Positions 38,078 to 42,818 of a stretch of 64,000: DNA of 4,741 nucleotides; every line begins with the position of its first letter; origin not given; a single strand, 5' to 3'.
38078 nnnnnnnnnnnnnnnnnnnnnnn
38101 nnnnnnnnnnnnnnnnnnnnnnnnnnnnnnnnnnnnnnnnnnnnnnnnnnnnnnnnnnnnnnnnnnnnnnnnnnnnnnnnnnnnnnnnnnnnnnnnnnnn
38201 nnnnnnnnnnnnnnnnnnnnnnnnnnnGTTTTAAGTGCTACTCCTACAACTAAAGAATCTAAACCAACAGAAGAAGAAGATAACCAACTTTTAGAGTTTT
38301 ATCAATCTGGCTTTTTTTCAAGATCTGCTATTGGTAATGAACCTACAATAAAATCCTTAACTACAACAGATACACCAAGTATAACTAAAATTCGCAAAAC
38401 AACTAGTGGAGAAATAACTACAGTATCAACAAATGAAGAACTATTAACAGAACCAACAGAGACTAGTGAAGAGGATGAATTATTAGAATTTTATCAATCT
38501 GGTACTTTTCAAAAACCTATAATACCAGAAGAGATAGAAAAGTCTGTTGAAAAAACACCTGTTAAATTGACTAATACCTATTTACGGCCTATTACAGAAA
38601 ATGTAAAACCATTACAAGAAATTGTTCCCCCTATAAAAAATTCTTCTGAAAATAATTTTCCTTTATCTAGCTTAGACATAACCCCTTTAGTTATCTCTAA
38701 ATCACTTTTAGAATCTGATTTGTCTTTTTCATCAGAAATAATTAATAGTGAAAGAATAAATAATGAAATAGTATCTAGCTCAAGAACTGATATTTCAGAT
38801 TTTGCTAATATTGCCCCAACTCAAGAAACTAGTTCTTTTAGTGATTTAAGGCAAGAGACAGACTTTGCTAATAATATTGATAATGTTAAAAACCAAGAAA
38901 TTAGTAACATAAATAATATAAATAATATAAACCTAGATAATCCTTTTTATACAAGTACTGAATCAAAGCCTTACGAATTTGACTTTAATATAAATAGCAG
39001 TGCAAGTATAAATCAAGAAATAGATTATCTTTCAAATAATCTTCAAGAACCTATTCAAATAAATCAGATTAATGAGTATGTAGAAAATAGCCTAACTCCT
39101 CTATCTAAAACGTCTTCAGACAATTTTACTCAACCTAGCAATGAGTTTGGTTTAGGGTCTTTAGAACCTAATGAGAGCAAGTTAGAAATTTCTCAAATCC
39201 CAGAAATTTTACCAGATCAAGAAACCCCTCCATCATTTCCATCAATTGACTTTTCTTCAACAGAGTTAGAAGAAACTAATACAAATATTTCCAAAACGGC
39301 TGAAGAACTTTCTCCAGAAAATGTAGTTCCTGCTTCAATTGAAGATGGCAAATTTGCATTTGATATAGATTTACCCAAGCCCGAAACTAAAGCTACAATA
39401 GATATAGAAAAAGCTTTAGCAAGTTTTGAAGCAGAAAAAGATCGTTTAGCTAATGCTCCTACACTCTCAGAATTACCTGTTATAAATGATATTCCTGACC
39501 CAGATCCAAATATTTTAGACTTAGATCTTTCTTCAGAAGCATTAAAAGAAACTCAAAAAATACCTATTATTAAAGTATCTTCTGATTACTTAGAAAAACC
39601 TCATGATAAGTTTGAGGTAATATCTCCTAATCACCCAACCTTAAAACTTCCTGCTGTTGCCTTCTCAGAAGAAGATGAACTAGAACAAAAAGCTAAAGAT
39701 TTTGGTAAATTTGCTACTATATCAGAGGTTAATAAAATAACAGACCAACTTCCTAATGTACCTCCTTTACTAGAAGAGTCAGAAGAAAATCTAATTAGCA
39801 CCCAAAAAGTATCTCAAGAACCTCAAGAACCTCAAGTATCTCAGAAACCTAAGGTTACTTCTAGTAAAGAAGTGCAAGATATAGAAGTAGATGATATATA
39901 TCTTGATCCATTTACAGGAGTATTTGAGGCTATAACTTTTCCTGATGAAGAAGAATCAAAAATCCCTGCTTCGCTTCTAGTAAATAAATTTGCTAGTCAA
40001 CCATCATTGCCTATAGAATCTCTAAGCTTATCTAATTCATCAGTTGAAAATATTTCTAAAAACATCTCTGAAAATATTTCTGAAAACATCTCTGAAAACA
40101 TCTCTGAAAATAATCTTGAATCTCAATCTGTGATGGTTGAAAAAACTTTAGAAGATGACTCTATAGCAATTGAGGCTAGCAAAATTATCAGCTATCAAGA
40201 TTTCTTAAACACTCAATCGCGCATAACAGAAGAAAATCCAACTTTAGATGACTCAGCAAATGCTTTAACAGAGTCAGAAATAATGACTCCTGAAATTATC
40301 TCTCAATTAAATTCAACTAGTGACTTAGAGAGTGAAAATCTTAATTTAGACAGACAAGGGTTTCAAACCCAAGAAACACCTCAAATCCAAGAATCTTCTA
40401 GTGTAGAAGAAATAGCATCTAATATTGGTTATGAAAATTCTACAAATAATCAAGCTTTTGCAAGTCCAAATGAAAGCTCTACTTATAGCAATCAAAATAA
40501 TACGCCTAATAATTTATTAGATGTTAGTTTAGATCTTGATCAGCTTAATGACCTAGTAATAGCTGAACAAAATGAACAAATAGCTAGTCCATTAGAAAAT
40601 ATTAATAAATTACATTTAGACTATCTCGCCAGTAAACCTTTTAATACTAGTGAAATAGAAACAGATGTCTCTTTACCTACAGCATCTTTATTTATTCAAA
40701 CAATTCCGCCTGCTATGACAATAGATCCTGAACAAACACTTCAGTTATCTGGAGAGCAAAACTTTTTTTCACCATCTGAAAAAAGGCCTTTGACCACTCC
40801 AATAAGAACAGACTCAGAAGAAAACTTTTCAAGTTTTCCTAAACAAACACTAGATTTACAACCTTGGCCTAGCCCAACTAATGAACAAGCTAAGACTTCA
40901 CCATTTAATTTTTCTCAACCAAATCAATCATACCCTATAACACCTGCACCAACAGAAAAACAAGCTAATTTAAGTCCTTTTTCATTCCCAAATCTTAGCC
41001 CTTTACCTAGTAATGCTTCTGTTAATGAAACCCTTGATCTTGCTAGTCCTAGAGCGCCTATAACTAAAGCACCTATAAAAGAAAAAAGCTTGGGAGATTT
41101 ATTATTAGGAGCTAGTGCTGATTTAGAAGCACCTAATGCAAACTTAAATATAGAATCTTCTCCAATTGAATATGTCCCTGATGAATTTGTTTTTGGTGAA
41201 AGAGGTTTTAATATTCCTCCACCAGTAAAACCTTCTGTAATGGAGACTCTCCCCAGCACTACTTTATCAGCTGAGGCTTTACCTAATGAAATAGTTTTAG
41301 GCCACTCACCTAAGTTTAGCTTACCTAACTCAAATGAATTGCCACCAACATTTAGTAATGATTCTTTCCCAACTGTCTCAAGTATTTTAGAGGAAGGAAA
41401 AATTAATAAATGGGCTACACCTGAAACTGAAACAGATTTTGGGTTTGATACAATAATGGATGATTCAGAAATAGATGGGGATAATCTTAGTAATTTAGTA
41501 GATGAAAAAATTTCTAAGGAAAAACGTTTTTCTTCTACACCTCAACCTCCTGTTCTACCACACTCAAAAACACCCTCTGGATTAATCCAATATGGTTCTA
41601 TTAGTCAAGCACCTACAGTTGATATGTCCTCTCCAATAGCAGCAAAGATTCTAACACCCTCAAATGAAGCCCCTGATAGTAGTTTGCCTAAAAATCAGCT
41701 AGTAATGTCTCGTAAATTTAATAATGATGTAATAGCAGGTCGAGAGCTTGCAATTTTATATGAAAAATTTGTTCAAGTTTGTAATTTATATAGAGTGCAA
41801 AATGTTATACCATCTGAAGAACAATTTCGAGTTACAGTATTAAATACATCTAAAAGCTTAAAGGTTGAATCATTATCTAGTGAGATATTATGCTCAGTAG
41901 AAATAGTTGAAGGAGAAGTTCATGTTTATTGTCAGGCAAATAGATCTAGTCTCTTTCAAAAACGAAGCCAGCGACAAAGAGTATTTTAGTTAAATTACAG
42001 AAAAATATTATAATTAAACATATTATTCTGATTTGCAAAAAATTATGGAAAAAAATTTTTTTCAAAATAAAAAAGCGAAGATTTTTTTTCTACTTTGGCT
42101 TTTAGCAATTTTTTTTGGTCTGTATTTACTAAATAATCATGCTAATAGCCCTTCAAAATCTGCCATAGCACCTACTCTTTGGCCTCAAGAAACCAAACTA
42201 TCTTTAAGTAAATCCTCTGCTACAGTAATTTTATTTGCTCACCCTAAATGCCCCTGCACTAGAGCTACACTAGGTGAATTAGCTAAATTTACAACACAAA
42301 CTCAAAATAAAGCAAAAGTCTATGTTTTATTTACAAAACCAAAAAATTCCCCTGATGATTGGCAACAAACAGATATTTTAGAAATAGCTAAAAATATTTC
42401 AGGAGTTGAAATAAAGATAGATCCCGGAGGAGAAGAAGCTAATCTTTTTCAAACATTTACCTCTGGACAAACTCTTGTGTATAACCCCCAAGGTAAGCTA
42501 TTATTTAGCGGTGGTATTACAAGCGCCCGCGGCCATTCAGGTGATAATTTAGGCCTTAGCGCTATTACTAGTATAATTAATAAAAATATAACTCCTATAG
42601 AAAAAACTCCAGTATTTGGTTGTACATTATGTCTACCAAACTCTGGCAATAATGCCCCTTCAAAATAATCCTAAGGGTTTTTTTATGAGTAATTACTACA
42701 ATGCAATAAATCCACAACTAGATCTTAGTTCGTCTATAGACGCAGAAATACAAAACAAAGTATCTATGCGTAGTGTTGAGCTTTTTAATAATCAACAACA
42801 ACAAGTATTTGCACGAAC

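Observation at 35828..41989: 2053-aa protein: P-loop NTPase head, disordered tract of more than 1100 aa with repeated linear motifs, small ordered tail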

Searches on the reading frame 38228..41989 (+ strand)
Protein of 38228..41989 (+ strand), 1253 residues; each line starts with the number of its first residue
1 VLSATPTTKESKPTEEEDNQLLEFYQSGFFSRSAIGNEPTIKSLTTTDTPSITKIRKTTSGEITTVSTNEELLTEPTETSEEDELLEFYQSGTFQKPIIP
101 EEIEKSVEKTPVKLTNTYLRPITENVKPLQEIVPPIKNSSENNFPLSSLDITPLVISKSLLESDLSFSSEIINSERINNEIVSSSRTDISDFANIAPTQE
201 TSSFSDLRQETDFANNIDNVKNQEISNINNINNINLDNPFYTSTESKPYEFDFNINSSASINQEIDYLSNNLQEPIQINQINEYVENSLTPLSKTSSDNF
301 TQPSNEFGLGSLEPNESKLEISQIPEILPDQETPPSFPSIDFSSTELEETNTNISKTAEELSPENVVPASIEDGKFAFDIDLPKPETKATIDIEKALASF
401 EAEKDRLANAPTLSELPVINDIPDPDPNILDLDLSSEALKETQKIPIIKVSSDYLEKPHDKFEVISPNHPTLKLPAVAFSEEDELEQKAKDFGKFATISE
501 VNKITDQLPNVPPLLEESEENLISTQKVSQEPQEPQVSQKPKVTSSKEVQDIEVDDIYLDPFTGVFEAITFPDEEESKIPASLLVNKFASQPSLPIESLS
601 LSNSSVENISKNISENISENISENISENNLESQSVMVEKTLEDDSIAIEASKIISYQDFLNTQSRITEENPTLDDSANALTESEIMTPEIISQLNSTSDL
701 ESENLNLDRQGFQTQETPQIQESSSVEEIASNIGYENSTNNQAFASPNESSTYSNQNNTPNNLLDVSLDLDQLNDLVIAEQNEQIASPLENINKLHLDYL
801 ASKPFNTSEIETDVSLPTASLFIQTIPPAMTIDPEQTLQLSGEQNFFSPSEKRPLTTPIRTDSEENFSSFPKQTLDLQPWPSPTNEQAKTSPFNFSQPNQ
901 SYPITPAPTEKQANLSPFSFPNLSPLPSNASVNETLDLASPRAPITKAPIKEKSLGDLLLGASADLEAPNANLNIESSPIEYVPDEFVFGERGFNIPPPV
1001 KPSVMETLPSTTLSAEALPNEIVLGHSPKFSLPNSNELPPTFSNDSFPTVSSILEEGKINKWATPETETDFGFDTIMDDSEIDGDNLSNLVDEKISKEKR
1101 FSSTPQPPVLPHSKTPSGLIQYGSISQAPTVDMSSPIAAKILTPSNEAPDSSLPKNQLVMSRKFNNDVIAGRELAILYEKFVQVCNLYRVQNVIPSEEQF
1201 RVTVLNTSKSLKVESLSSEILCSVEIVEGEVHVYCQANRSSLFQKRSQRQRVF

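Call 4: search_protein_families(library=pfam, proteins=[window:38228-41989:+], max_evalue=0.1)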
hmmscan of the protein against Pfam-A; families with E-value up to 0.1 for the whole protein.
window:38228-41989:+ (1253 aa): 0 families

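Call 5: search_protein_families(library=ncbifam, proteins=[window:38228-41989:+], max_evalue=0.1)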
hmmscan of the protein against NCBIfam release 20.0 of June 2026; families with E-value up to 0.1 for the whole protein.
window:38228-41989:+ (1253 aa): 0 families

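Call 7: search_protein_families(library=padloc, proteins=[window:38228-41989:+], max_evalue=0.1)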
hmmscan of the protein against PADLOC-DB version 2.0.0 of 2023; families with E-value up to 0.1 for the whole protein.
window:38228-41989:+ (1253 aa): 0 families

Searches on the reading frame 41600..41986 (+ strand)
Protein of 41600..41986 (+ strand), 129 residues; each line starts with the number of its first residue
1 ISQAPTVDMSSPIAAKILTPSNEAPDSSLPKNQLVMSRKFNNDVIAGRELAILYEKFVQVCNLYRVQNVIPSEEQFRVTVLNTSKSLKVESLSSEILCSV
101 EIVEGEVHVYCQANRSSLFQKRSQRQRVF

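Call 19: search_solved_structures(query=window:41600-41986:+, max_evalue=10)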
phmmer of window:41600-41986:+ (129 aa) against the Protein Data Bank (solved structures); distinct sequences matched with E-value up to 10: 0.

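Call 21: search_protein_families(library=ncbifam, proteins=[window:41612-41986:+], max_evalue=10)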
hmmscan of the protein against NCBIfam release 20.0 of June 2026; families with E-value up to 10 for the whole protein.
seq(125 aa): 0 families

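Call 22: search_protein_families(library=pfam, proteins=[window:41612-41986:+], max_evalue=10)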
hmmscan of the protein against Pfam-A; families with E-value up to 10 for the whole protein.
seq(125 aa): 1 family
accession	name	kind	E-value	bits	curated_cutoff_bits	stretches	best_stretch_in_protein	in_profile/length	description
PF07352.17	Phage_Mu_Gam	-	0.16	12.4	28.3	1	84-118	35-70/149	Bacteriophage Mu Gam like protein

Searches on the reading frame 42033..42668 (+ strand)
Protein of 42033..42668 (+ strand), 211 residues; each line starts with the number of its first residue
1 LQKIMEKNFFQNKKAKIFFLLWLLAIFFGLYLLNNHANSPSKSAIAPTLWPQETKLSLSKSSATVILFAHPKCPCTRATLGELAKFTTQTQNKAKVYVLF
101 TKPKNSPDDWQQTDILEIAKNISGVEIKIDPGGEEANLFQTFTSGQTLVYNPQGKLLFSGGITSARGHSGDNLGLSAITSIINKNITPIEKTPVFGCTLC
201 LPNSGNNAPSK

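Call 4: search_protein_families(library=pfam, proteins=[window:42033-42668:+], max_evalue=0.1)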
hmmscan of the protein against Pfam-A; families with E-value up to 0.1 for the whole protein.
window:42033-42668:+ (211 aa): 1 family
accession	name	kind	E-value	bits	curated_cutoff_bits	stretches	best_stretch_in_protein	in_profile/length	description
PF20029.6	DUF6436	-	0.071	13.3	27.3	1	58-97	17-57/133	Domain of unknown function (DUF6436)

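Call 5: search_protein_families(library=ncbifam, proteins=[window:42033-42668:+], max_evalue=0.1)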
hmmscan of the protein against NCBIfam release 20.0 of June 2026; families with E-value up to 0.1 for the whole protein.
window:42033-42668:+ (211 aa): 1 family
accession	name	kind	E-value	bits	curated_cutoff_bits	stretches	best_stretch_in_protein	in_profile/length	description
NF041202.1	StoA_CxxC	exception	0.013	15.4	210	1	19-156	8-144/163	endospore biogenesis thiol-disulfide oxidoreductase StoA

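Call 7: search_protein_families(library=padloc, proteins=[window:42033-42668:+], max_evalue=0.1)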
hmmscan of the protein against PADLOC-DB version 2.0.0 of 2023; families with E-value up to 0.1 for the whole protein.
window:42033-42668:+ (211 aa): 0 families
